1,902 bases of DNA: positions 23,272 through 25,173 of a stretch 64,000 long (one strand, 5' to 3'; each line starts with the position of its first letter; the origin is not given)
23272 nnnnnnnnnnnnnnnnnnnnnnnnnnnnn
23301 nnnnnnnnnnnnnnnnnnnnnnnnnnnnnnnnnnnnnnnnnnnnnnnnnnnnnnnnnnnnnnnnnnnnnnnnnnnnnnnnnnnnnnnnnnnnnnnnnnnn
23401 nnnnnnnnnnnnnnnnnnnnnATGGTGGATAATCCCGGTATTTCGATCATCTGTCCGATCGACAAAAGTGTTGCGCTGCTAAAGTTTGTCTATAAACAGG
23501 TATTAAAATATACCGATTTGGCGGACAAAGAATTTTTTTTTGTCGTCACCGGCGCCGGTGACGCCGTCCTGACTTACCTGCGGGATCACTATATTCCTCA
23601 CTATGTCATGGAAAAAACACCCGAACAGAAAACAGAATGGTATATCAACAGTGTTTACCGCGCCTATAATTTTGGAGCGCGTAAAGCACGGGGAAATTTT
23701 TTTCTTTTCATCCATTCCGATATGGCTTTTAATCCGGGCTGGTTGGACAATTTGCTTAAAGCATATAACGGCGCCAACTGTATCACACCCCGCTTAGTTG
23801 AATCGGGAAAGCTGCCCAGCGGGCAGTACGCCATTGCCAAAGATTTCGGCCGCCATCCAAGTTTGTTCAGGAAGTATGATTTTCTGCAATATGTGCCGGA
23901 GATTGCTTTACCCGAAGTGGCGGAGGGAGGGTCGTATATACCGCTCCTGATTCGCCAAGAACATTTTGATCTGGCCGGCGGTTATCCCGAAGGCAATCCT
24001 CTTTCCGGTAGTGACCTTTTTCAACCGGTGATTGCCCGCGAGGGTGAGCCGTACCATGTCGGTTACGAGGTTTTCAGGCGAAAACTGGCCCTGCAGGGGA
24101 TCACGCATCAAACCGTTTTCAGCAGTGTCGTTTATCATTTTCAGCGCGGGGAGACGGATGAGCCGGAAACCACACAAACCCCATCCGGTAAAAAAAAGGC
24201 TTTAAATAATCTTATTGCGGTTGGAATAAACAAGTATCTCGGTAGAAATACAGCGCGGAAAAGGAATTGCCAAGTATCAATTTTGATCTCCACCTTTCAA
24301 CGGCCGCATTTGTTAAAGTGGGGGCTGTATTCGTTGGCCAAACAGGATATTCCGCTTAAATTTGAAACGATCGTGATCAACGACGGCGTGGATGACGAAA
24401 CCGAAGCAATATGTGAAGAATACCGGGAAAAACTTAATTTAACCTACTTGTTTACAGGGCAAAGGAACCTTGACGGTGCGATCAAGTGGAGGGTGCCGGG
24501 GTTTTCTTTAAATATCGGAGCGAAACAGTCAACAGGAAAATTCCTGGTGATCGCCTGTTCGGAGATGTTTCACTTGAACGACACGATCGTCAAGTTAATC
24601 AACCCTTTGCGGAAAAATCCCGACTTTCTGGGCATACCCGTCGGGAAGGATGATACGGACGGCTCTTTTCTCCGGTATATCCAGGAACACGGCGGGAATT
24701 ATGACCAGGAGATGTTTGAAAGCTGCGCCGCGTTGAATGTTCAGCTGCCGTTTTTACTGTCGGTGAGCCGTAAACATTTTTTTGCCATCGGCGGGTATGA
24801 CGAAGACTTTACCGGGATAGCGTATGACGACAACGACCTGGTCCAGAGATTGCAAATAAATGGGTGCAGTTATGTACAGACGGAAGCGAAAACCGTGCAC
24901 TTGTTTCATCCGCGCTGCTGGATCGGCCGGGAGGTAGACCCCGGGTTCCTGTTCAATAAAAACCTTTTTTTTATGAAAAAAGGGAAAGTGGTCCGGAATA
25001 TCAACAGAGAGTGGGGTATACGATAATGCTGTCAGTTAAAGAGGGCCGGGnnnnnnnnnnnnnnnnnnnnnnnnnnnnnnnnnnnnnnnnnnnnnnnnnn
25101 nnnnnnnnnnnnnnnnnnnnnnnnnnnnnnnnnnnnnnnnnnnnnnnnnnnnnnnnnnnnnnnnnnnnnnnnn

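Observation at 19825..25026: Modular duplication and fusion of glycosyltransferase domains (A | DXD–GT2–D | D'–A')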

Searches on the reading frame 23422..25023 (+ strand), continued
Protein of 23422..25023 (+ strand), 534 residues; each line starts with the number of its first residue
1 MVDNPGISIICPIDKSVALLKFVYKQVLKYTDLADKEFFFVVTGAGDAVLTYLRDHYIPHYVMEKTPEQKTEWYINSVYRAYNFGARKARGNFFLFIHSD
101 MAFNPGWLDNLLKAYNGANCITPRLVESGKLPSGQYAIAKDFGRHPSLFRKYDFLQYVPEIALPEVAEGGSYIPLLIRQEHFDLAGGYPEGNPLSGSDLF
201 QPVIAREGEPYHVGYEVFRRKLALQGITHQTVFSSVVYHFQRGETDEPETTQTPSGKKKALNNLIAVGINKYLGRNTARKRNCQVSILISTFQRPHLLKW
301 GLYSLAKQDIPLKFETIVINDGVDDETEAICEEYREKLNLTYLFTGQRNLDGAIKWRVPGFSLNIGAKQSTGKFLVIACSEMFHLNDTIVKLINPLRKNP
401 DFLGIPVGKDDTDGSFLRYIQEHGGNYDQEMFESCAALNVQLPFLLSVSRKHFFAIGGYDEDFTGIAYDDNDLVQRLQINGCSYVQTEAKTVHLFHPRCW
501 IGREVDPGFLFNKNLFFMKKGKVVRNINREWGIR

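Call 17: find_encoding_contigs(protein=P0004, flank=10000, max_places=3)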
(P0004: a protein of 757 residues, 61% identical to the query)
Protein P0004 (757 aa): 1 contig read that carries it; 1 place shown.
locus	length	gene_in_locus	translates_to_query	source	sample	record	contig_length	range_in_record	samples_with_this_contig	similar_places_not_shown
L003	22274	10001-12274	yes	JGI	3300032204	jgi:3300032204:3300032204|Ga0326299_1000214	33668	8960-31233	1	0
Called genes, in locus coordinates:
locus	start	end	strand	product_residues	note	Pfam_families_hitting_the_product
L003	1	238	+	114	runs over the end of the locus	PF05121:GvpK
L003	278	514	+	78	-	PF00741:Gas_vesicle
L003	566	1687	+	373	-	PF08867:FRG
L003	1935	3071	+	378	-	PF13439:Glyco_transf_4, PF20706:GT4-conflict (weak), PF00534:Glycos_transf_1, PF13692:Glyco_trans_1_4, PF13524:Glyco_trans_1_2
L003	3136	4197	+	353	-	PF27663:Spore_coat_YutH, PF01636:APH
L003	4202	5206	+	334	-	PF27663:Spore_coat_YutH, PF01636:APH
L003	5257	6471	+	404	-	PF13439:Glyco_transf_4, PF20706:GT4-conflict (weak), PF00534:Glycos_transf_1, PF13692:Glyco_trans_1_4, PF13524:Glyco_trans_1_2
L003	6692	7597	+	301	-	PF01370:Epimerase, PF04321:RmlD_sub_bind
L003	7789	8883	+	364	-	PF01073:3Beta_HSD, PF01370:Epimerase, PF02719:Polysacc_synt_2, PF04321:RmlD_sub_bind (weak), PF07993:NAD_binding_4, PF16363:GDP_Man_Dehyd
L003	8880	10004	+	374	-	PF02350:Epimerase_2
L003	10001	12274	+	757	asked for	PF10111:Glyco_tranf_2_2 (faint), PF00535:Glycos_transf_2, PF02709:Glyco_transf_7C (weak)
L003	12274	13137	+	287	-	-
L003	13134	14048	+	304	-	PF00535:Glycos_transf_2, PF10111:Glyco_tranf_2_2, PF13641:Glyco_tranf_2_3 (weak)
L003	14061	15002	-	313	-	PF01370:Epimerase, PF16363:GDP_Man_Dehyd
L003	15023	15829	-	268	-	PF00535:Glycos_transf_2, PF10111:Glyco_tranf_2_2, PF13641:Glyco_tranf_2_3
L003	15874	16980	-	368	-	PF00535:Glycos_transf_2, PF10111:Glyco_tranf_2_2, PF13641:Glyco_tranf_2_3, PF07719:TPR_2 (faint), PF00515:TPR_1 (faint)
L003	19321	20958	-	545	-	PF00535:Glycos_transf_2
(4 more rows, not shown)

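Call 22: search_solved_structures(query=window:23422-25023:+, max_evalue=1)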
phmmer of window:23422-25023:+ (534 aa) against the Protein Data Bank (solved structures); distinct sequences matched with E-value up to 1: 10.
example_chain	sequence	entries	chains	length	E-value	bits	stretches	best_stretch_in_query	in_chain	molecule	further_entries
2z86_A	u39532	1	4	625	3e-08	35.9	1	284-343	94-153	Chondroitin synthase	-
2z87_A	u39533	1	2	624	3.2e-08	35.8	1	284-343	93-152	Chondroitin synthase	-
5tz8_A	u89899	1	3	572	3.9e-07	32.3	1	285-387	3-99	Glycosyl transferase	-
5tze_C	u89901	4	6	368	4.9e-07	31.9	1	285-387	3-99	Glycosyl transferase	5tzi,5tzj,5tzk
6p61_A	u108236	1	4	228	0.0018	20.2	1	280-405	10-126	Glycosyltransferase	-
5hea_A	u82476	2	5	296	0.0029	19.5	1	285-380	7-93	Putative glycosyltransferase (GalT1)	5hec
3hn6_A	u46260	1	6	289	0.13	14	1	294-383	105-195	Glucosamine-6-phosphate deaminase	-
9jma_A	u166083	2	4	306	0.17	13.6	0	285-330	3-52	GalNAc(5)-diNAcBac-PP-undecaprenol beta-1,3-glucosyltransferase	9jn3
7lqn_A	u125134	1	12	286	0.36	12.5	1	310-387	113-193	Glucosamine-6-phosphate deaminase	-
7lqm_A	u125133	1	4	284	0.75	11.5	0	311-383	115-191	Glucosamine-6-phosphate deaminase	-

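Call 34: predict_structure(alignment_id=A1)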
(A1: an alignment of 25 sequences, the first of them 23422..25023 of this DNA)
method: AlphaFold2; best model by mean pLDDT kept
length: 534 residues; sequences in the alignment: 25
mean_pLDDT: 80.9   pTM: 0.50
mean pLDDT of the five models: 80.9, 79.8, 78.4, 77.9, 77.6
residues with pLDDT >= 90: 275; 70-90: 148; 50-70: 25; < 50: 86
segments of 3 or more residues with pLDDT < 50: 246-280, 349-354, 464-468, 498-534
pLDDT, mean of each block of 10 residues (from residue 1): 77 90 94 93 86 90 87 82 97 96 95 96 93 88 91 95 95 93 94 89 87 90 96 97 48 30 29 34 90 86 94 94 83 94 69 54 85 94 93 96 92 90 90 86 84 85 51 82 92 70 42 42 40 30
secondary structure, 60 per line:
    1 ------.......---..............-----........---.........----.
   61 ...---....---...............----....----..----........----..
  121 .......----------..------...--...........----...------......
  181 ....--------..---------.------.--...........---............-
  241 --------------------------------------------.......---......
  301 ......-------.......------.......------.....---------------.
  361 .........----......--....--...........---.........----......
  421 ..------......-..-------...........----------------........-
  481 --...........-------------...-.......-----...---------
elements in order: E7-13 H17-30 E36-43 H47-55 E60-63 H67-70 H74-88 E93-96 H107-114 E119-127 H151-161 E166-168 E175-178 H179-184 H214-224 E228-239 E285-291 H295-306 E314-320 H327-333 E340-344 H360-369 E374-379 E382-385 H388-398 E402-410 H415-422 H429-434 E445-449 H450-455 H472-479 E483-493 H511-514 E515-517 E523-525

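Call 38: fold_search(model_id=the predicted structure, library=pdb)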
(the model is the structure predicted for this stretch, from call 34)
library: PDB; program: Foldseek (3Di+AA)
matches with E <= 10: 1576; with E <= 0.001: 460
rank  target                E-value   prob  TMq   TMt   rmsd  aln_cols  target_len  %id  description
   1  2z87_B                4.2e-20  1.00  0.32  0.29  19.5       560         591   14  Crystal structure of chondroitin polymerase from Escherichia coli strain K4 (K4CP) complexed with UDP-GalNAc and UDP (released 2008-09-16)
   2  2z86_B                6.7e-19  1.00  0.32  0.29  20.2       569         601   16  Crystal structure of chondroitin polymerase from Escherichia coli strain K4 (K4CP) complexed with UDP-GlcUA and UDP (released 2008-09-16)
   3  2z86_D                8.0e-19  1.00  0.31  0.28  21.1       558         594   14  Crystal structure of chondroitin polymerase from Escherichia coli strain K4 (K4CP) complexed with UDP-GlcUA and UDP (released 2008-09-16)
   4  2z86_A                2.0e-18  1.00  0.33  0.30  19.8       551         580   15  Crystal structure of chondroitin polymerase from Escherichia coli strain K4 (K4CP) complexed with UDP-GlcUA and UDP (released 2008-09-16)
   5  2z87_A                5.0e-18  1.00  0.32  0.28  20.4       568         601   15  Crystal structure of chondroitin polymerase from Escherichia coli strain K4 (K4CP) complexed with UDP-GalNAc and UDP (released 2008-09-16)
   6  2z86_C                5.6e-18  1.00  0.34  0.30  19.6       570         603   14  Crystal structure of chondroitin polymerase from Escherichia coli strain K4 (K4CP) complexed with UDP-GlcUA and UDP (released 2008-09-16)
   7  7zvj_B                6.3e-11  1.00  0.30  0.28  19.8       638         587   10  Homodimeric structure of LARGE1 (released 2022-11-30)
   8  9o4g_A                6.3e-11  1.00  0.32  0.25  27.2       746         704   10  Cryo-EM structure of the CHSY3-CHPF1 chondroitin synthase heterodimer (released 2026-03-04)
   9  8vh8_D                2.4e-10  1.00  0.27  0.28  22.2       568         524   11  Crystal structure of heparosan synthase 2 from Pasteurella multocida at 2.85 A (released 2024-09-04)
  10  8vh7_A                2.4e-10  1.00  0.25  0.26  23.3       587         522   11  Crystal structure of heparosan synthase 2 from Pasteurella multocida at 1.98 A (released 2024-07-24)
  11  8vh8_C                2.6e-10  1.00  0.28  0.29  22.1       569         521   10  Crystal structure of heparosan synthase 2 from Pasteurella multocida at 2.85 A (released 2024-09-04)
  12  9q8z_B                2.6e-10  1.00  0.30  0.27  27.0       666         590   10  Human chondroitin sulfate polymerase complex CHSY3-CHPF (released 2025-12-03)
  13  8vh8_B                4.7e-10  1.00  0.25  0.25  23.2       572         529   11  Crystal structure of heparosan synthase 2 from Pasteurella multocida at 2.85 A (released 2024-09-04)
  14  7zvj_A                5.0e-10  1.00  0.32  0.30  19.9       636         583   10  Homodimeric structure of LARGE1 (released 2022-11-30)
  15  8viw_A                5.9e-10  1.00  0.27  0.27  21.8       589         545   11  Cryo-EM structure of heparosan synthase 2 from Pasteurella multocida with polysaccharide in the GlcNAc-T active site (released 2024-07-24)
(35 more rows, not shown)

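Call 41: search_protein_families(library=ncbifam, proteins=[window:23422-25023:+], max_evalue=0.001)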
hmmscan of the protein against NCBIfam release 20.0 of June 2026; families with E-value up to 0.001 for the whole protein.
window:23422-25023:+ (534 aa): 8 families
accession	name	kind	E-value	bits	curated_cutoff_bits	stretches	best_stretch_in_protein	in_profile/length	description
NF041875.1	EPS_EpsD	equivalog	2.6e-13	50.1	370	1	285-491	1-203/325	exopolysaccharide biosynthesis glycosyltransferase EpsD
TIGR03965.1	mycofact_glyco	equivalog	2e-08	33.6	280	1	81-116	145-180/467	mycofactocin biosynthesis glycosyltransferase MftF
TIGR04283.1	glyco_like_mftF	equivalog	2.5e-08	33.8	182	1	8-115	2-97/221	TIGR04283 family arsenosugar biosynthesis glycosyltransferase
NF007482.0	PRK10073.1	equivalog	3.8e-08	32.7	423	1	282-353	5-73/334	glycosyltransferase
NF038299.1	EPS_HpsN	equivalog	1.2e-07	31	425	0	7-118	3-109/317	hormogonium polysaccharide biosynthesis glycosyltransferase HpsN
NF050050.1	ProtGlycPglI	equivalog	1.2e-06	28.2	500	1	284-339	3-57/306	GalNAc(5)-diNAcBac-PP-undecaprenol beta-1,3-glucosyltransferase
TIGR03937.1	PgaC_IcaA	equivalog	8.9e-05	21.6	422.3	1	278-401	40-155/407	poly-beta-1,6-N-acetyl-D-glucosamine synthase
TIGR04009.1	wcaE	equivalog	0.00077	18.8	369.2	0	304-353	25-73/248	colanic acid biosynthesis glycosyltransferase WcaE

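Call 54: search_solved_structures(query=P0027, max_evalue=0.001)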
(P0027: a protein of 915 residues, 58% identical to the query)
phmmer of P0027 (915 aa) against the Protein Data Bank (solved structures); distinct sequences matched with E-value up to 0.001: 0.

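Call 56: search_protein_families(library=pfam, proteins=[P0027, P0044, P0006], max_evalue=1)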
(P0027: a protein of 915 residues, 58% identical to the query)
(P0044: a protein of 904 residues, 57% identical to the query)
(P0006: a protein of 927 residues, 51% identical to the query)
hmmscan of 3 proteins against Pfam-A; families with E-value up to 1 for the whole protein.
P0027 (915 aa): 6 families
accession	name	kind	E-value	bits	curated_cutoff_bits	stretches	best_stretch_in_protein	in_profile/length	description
PF00535.33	Glycos_transf_2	-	4.6e-11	43.4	23.3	2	270-384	3-115/168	Glycosyl transferase family 2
PF13704.12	Glyco_tranf_2_4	-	7.6e-09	36.4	27.5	1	20-106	6-95/98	Glycosyl transferase family 2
PF00534.26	Glycos_transf_1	-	1.2e-06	28.7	26.4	1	711-779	73-139/172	Glycosyl transferases group 1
PF13692.12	Glyco_trans_1_4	-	2.6e-05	25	27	1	696-777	34-121/142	Glycosyl transferases group 1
PF10111.15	Glyco_tranf_2_2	-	0.0014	18.6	27.3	1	270-455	4-188/276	Glycosyltransferase like family 2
PF20706.3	GT4-conflict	-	0.058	12.8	26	1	721-825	272-357/385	Family 4 Glycosyltransferase in conflict systems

P0044 (904 aa): 5 families
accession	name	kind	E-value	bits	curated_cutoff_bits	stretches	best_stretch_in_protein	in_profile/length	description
PF00535.33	Glycos_transf_2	-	3.2e-14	53.6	23.3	2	273-377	6-105/168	Glycosyl transferase family 2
PF13704.12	Glyco_tranf_2_4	-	3.5e-10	40.7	27.5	1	21-108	7-97/98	Glycosyl transferase family 2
PF00534.26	Glycos_transf_1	-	3.7e-09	36.8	26.4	1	658-770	4-132/172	Glycosyl transferases group 1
PF13692.12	Glyco_trans_1_4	-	1.1e-05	26.2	27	1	672-772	5-118/142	Glycosyl transferases group 1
PF06528.17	Phage_P2_GpE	-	0.06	13.3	23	1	116-135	14-33/37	Phage P2 GpE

P0006 (927 aa): 5 families
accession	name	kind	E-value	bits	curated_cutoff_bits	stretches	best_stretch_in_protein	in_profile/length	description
PF00535.33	Glycos_transf_2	-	5.1e-24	85.5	23.3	3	675-798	1-118/168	Glycosyl transferase family 2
PF13704.12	Glyco_tranf_2_4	-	5.4e-11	43.3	27.5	1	21-105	7-95/98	Glycosyl transferase family 2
PF10111.15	Glyco_tranf_2_2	-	2.1e-09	37.8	27.3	2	837-868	170-201/276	Glycosyltransferase like family 2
PF02709.20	Glyco_transf_7C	-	2.4e-08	34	23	1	834-885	23-74/78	N-terminal domain of galactosyltransferase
PF18748.7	HMUDK_HMUD1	-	0.06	13.3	27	1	547-618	20-92/196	5-hmdU DNA kinase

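Call 65: find_encoding_contigs(protein=P0068, flank=10000, max_places=2)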
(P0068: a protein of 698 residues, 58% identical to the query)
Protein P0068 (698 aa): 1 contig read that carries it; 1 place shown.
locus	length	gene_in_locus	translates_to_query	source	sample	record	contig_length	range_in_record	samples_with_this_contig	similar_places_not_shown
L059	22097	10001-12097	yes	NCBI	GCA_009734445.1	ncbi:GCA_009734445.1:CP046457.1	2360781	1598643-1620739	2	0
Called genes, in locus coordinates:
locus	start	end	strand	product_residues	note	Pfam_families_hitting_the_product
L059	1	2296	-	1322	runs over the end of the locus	-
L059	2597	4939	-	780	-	-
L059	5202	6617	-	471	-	-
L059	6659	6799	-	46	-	-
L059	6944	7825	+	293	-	PF01370:Epimerase, PF04321:RmlD_sub_bind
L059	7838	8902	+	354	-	PF01073:3Beta_HSD, PF01370:Epimerase, PF02719:Polysacc_synt_2, PF04321:RmlD_sub_bind (faint), PF07993:NAD_binding_4, PF16363:GDP_Man_Dehyd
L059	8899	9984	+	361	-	PF02350:Epimerase_2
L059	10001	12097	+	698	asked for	PF13578:Methyltransf_24, PF00535:Glycos_transf_2 (faint)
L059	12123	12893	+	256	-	PF00535:Glycos_transf_2, PF10111:Glyco_tranf_2_2 (weak), PF02709:Glyco_transf_7C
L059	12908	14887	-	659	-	PF02743:dCache_1, PF08269:dCache_2 (weak), PF00672:HAMP (faint), PF00015:MCPsignal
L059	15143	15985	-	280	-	PF00106:adh_short, PF08659:KR (weak), PF13561:adh_short_C2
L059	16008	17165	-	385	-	PF02771:Acyl-CoA_dh_N, PF02770:Acyl-CoA_dh_M, PF00441:Acyl-CoA_dh_1, PF08028:Acyl-CoA_dh_2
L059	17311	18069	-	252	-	PF01695:IstB_IS21, PF00158:Sigma54_activat (faint), PF13191:AAA_16 (faint), PF13401:AAA_22 (faint), PF00308:Bac_DnaA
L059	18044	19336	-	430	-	PF00665:rve (weak), PF22483:Mu-transpos_C_2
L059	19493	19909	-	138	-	PF26595:A_ENA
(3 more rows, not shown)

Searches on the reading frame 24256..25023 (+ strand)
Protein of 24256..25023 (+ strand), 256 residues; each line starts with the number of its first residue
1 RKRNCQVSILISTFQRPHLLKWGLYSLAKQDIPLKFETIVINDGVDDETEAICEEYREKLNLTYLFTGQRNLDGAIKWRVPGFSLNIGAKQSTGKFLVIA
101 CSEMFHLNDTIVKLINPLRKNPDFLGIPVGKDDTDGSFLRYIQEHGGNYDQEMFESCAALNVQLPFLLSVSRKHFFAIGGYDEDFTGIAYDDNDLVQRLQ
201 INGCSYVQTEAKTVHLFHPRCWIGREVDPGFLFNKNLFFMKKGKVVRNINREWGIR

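Call 36: find_related_loci(query=A2, collection=genome_contigs, flank=10000)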
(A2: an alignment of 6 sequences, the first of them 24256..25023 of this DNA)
Query A2 (256 aa) in genome_contigs; peptide patterns used: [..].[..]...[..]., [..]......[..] (x = any residue, [..] = any of these).
196 stretches matched a pattern; 54 encode a relative of the query (tblastn E <= 1e-3); 53 distinct loci.
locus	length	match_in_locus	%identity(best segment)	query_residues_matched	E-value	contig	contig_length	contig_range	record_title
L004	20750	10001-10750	86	5-254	1e-151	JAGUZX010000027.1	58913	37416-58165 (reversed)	MAG: Desulfovibrio sp. isolate DeMMO6_25 c_000000023417, whole genome shotgun sequence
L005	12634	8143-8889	62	6-254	5e-110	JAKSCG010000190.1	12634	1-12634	MAG: Halanaerobiales bacterium isolate MAG.272 k141_9787487, whole genome shotgun sequence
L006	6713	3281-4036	61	4-255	5e-109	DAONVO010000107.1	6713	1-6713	MAG TPA_asm: Syntrophomonadaceae bacterium isolate AMR_MDS_4198 NODE_8559_length_6713_cov_10.530189, whole genome shotgu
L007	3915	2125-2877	62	5-254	2e-109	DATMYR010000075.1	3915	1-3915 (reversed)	MAG TPA_asm: Syntrophomonadaceae bacterium isolate SMAG_U13153 k141_98233, whole genome shotgun sequence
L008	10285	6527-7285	60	4-255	8e-108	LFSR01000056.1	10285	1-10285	MAG: Syntrophomonas sp. DTU018 scaffold1699, whole genome shotgun sequence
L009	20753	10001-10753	61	5-254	5e-107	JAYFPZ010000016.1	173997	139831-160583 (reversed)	MAG: Syntrophomonadaceae bacterium isolate CA_145 c_CA_000000053053, whole genome shotgun sequence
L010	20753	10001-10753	61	5-254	1e-106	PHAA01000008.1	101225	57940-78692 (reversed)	MAG: Firmicutes bacterium HGW-Firmicutes-15 bjp_ig2069_scaffold_171, whole genome shotgun sequence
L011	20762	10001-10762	60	2-254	3e-106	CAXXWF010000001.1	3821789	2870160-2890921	MAG: Syntrophomonadaceae bacterium isolate 510d5e25-0d66-4dd2-8cb2-8a0e7e1720a4 genome assembly, contig: contig_1, whole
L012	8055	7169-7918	60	7-255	1e-104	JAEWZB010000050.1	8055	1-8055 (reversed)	MAG: Bacillota bacterium isolate OH_SFB_195 k127_284868, whole genome shotgun sequence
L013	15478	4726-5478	60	5-254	1e-104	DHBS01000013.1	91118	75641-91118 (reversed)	MAG TPA_asm: Syntrophomonas sp. UBA4922 UBA4922_contig_8209, whole genome shotgun sequence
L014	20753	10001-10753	59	6-255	4e-99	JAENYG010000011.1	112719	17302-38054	MAG: Syntrophomonas sp. isolate B5_bin.5 B5_bin5_NODE_80_length_112719_cov_52.790102, whole genome shotgun sequence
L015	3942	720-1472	58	5-254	2e-97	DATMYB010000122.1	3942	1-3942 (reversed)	MAG TPA_asm: Syntrophomonas sp. isolate SMAG_U13135 k141_123441, whole genome shotgun sequence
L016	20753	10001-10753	59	6-255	1e-96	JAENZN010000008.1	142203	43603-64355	MAG: Syntrophomonas sp. isolate BM5_bin.8 BM5_bin8_NODE_54_length_142203_cov_79.600782, whole genome shotgun sequence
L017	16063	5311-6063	58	5-254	1e-96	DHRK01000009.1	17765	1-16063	MAG TPA_asm: Syntrophomonas sp. UBA5314 UBA5314_contig_2347, whole genome shotgun sequence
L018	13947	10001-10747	54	6-254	4e-93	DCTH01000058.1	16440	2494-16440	MAG TPA_asm: Syntrophothermus sp. UBA1445 UBA1445_contig_34176, whole genome shotgun sequence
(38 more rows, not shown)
